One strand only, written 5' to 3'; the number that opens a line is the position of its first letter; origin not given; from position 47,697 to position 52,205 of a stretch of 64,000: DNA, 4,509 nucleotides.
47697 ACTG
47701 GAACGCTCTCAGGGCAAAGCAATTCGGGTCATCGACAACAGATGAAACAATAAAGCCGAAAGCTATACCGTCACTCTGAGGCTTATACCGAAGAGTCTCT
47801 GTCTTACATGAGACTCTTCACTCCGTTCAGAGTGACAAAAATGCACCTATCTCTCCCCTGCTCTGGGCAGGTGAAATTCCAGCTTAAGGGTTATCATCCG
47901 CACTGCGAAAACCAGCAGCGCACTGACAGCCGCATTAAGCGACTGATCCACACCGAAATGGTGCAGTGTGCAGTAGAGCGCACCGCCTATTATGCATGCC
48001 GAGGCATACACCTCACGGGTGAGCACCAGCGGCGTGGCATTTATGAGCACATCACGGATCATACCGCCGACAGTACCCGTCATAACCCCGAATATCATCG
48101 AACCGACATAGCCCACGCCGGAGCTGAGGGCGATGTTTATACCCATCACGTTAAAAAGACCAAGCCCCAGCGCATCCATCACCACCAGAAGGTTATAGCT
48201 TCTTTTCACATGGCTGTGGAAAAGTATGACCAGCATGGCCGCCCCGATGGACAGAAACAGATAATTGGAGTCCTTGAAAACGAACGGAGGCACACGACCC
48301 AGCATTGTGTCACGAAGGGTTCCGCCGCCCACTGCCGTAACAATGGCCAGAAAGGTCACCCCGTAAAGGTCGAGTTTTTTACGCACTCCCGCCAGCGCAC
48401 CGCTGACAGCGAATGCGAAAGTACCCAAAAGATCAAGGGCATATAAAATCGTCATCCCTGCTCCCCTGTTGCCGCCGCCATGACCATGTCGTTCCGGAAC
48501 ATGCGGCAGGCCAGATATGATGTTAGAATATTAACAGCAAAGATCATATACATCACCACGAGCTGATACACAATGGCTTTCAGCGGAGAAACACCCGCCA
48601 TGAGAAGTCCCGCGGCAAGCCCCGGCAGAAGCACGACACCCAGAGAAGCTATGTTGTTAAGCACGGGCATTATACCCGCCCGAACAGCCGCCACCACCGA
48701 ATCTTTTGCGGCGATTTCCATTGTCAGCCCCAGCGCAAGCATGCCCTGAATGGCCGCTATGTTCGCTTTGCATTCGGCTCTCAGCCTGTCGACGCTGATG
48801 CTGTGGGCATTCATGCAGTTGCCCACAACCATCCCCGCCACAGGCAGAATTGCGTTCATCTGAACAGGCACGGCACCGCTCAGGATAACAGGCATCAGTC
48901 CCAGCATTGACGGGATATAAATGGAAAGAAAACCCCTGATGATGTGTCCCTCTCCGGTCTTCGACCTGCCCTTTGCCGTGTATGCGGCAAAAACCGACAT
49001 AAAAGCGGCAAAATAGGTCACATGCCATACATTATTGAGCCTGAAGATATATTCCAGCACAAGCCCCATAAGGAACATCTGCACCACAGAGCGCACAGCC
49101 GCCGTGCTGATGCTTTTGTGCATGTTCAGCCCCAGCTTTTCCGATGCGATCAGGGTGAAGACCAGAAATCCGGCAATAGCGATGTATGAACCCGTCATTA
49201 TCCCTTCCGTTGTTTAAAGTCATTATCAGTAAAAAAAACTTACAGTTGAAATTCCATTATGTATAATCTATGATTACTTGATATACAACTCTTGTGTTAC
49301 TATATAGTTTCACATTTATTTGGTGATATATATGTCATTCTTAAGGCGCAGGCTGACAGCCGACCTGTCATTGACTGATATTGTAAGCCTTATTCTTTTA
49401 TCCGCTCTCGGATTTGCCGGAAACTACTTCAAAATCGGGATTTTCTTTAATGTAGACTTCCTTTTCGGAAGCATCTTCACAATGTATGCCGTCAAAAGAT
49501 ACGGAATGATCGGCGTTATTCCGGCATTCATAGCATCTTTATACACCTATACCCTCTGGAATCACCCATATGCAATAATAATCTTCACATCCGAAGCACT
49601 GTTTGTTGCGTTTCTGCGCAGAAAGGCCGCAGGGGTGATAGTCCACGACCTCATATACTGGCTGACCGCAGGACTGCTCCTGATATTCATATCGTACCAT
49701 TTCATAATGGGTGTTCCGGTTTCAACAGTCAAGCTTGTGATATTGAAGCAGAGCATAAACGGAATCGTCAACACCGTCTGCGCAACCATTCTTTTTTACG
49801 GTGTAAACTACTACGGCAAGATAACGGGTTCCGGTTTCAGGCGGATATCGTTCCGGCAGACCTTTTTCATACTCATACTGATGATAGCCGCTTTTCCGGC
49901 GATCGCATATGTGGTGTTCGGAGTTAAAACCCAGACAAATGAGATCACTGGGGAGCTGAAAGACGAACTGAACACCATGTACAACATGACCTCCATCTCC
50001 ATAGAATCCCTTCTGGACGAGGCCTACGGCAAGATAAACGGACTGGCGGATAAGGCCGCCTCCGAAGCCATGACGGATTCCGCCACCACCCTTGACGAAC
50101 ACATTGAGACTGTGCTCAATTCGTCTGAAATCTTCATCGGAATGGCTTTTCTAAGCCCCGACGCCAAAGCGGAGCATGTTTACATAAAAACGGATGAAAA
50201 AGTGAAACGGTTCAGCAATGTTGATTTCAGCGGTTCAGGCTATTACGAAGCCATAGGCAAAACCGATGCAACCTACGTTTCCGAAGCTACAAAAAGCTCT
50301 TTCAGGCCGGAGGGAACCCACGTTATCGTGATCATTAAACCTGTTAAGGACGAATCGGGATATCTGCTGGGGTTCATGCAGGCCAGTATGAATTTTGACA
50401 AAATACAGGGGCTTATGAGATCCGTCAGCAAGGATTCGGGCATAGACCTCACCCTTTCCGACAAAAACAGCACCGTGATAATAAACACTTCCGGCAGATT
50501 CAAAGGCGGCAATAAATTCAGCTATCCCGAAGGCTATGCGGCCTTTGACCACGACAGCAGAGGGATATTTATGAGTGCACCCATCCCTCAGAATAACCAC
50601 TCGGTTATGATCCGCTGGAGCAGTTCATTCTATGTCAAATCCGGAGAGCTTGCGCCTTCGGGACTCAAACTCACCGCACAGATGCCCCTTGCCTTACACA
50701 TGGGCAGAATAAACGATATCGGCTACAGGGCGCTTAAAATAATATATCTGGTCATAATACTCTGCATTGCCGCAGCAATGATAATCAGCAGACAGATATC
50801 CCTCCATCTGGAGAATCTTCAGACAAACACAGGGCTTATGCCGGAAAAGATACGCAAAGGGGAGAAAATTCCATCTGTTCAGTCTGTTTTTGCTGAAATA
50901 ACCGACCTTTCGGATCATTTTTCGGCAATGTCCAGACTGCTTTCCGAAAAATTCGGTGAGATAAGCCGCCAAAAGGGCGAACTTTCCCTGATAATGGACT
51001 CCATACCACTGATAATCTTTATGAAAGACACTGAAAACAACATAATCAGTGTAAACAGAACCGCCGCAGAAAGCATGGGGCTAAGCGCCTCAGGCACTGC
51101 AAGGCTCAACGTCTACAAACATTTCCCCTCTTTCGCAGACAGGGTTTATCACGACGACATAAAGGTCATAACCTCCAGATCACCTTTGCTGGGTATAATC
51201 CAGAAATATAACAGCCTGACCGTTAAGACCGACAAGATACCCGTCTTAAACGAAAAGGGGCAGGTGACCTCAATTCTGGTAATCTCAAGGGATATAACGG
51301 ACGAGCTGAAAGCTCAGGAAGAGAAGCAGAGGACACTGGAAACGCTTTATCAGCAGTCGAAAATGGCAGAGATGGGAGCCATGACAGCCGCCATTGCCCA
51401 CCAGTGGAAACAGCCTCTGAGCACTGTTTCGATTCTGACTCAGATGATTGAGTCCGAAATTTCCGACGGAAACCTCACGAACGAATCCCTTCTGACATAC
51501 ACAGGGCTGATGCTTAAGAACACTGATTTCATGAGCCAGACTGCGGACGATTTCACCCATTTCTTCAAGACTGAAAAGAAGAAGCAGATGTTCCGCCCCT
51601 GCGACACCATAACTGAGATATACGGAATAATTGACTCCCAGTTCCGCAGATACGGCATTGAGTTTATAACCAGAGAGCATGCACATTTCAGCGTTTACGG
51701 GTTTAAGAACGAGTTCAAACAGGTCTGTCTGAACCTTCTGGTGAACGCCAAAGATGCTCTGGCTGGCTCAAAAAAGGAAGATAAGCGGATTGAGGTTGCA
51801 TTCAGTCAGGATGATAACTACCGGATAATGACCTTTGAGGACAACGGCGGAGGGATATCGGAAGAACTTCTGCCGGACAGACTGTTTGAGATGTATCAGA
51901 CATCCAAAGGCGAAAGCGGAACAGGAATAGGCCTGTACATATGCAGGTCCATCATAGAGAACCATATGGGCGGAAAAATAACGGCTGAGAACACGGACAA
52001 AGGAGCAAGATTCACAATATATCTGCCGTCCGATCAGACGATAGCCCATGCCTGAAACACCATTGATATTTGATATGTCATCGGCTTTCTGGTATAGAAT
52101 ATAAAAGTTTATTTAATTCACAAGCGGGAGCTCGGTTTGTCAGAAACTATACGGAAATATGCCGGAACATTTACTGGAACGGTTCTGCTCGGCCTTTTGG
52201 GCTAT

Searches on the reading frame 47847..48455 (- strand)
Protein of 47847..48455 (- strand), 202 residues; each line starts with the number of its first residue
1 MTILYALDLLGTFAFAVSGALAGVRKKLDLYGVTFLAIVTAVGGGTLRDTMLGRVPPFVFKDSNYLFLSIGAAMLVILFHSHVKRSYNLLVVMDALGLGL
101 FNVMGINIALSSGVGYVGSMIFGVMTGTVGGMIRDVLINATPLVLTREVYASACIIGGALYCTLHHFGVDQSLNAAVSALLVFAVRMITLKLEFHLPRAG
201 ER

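Call 5: search_protein_families(library=pfam, proteins=[window:47847-48455:-])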
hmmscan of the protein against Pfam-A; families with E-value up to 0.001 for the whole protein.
window:47847-48455:- (202 aa): 1 family
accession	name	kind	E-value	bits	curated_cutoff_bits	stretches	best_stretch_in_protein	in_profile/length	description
PF03458.18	Gly_transporter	-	6.1e-46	154.6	23.5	2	6-80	2-77/78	Glycine transporter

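Call 6: search_protein_families(library=ncbifam, proteins=[window:47847-48455:-])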
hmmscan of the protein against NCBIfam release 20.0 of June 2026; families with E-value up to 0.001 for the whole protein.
window:47847-48455:- (202 aa): 1 family
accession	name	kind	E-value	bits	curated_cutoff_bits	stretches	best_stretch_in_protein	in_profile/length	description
NF007874.0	PRK10578.1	equivalog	6.8e-38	130.4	326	1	3-197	2-198/207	hypothetical protein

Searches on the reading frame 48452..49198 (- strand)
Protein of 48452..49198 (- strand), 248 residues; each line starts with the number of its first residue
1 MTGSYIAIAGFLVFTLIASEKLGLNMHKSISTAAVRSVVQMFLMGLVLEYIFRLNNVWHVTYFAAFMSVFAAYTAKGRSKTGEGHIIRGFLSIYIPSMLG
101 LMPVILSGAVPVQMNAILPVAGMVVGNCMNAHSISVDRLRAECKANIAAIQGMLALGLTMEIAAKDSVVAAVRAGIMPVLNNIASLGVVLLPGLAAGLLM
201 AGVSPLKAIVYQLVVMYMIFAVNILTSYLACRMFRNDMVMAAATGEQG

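Call 5: search_protein_families(library=pfam, proteins=[window:48452-49198:-])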
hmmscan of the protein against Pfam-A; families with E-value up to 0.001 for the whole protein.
window:48452-49198:- (248 aa): 1 family
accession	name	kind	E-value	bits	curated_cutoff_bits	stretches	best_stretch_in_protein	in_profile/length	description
PF03649.18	UPF0014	-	8.5e-58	196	22.6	1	6-235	5-238/242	Uncharacterised protein family (UPF0014)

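Call 6: search_protein_families(library=ncbifam, proteins=[window:48452-49198:-])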
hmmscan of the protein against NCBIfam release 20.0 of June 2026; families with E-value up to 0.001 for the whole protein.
window:48452-49198:- (248 aa): 1 family
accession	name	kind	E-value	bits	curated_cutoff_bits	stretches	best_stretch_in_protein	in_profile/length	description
TIGR00245.2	TIGR00245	equivalog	6.7e-41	140.5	410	1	11-236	17-246/251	iron efflux ABC transporter permease subunit FetB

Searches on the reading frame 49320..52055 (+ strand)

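Call 5: search_protein_families(library=pfam, proteins=[window:49320-52055:+])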
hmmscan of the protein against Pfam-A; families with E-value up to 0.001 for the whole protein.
window:49320-52055:+ (911 aa): 5 families
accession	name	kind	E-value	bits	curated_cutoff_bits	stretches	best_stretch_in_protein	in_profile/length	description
PF02518.31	HATPase_c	-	9.5e-21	74.8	26.4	1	798-905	5-110/111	Histidine kinase-, DNA gyrase B-, and HSP90-like ATPase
PF02743.24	dCache_1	-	2.2e-09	37.7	45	1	207-407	1-196/240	Cache domain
PF14501.12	HATPase_c_5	-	6.5e-06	26.4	22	1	801-902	8-101/102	GHKL domain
PF08448.16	PAS_4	-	0.00015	22.4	23.1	0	560-662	2-108/110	PAS fold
PF13426.13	PAS_9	-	0.00069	20.3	27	0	565-661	3-103/103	PAS domain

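Call 6: search_protein_families(library=ncbifam, proteins=[window:49320-52055:+])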
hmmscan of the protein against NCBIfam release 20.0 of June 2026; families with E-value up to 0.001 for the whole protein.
window:49320-52055:+ (911 aa): 66 families (the best 25 are shown)
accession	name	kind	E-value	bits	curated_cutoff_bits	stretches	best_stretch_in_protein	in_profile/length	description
NF008468.0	PRK11360.1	equivalog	9.8e-37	126.6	646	1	464-906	191-610/616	two-component system sensor histidine kinase AtoS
NF053867.1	SprKinKinDBac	equivalog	1.4e-31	109.5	775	2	679-905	280-498/500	sporulation kinase KinD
NF046044.1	PnpS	equivalog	7e-24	84.5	400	1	520-903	22-390/390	two-component system histidine kinase PnpS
TIGR02916.1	PEP_his_kin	equivalog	1.3e-21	76.9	300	1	669-903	459-679/679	XrtA/PEP-CTERM system histidine kinase PrsK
NF041777.1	sens_FixL_Rhizob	equivalog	5.9e-21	74.7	850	2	798-905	378-482/485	sensor protein FixL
NF007688.0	PRK10364.1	equivalog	2.7e-20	72.6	479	1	664-905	219-452/460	two-component system sensor histidine kinase ZraS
NF047497.1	HK_LIC_12097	equivalog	1.3e-19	70.2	500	1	634-904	107-366/367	LIC_12097 family sensor histidine kinase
NF052574.1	HisKinEspCMyxo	equivalog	1.8e-19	69.5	1200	1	640-906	379-639/785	serine histidine kinase EspC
NF047465.1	hybrid_HK_LvrA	exception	1e-18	66.8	1200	1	669-903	586-817/819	hybrid histidine kinase/response regulator LvrA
NF047466.1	hybrid_RR_LvrB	exception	1.6e-18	67.1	500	1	660-903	127-375/377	hybrid histidine kinase/response regulator LvrB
NF047874.1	MASE3_PAS_HK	subfamily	1.9e-18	66.6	560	1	520-907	232-628/655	MASE3 domain-containing sensor histidine kinase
NF047794.1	HisKinPtgB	equivalog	2.6e-18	65.7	1000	1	656-888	413-638/656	two-component system sensor histidine kinase PgtB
TIGR02966.1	phoR_proteo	equivalog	5.4e-18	65.1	334.2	1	550-901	3-332/333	phosphate regulon sensor histidine kinase PhoR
NF008302.0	PRK11091.1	equivalog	4.4e-17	61.5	838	1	547-904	149-505/779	aerobic respiration two-component sensor histidine kinase ArcB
NF033092.0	HK_WalK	equivalog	8.5e-17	60.9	725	1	461-903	172-593/594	cell wall metabolism sensor histidine kinase WalK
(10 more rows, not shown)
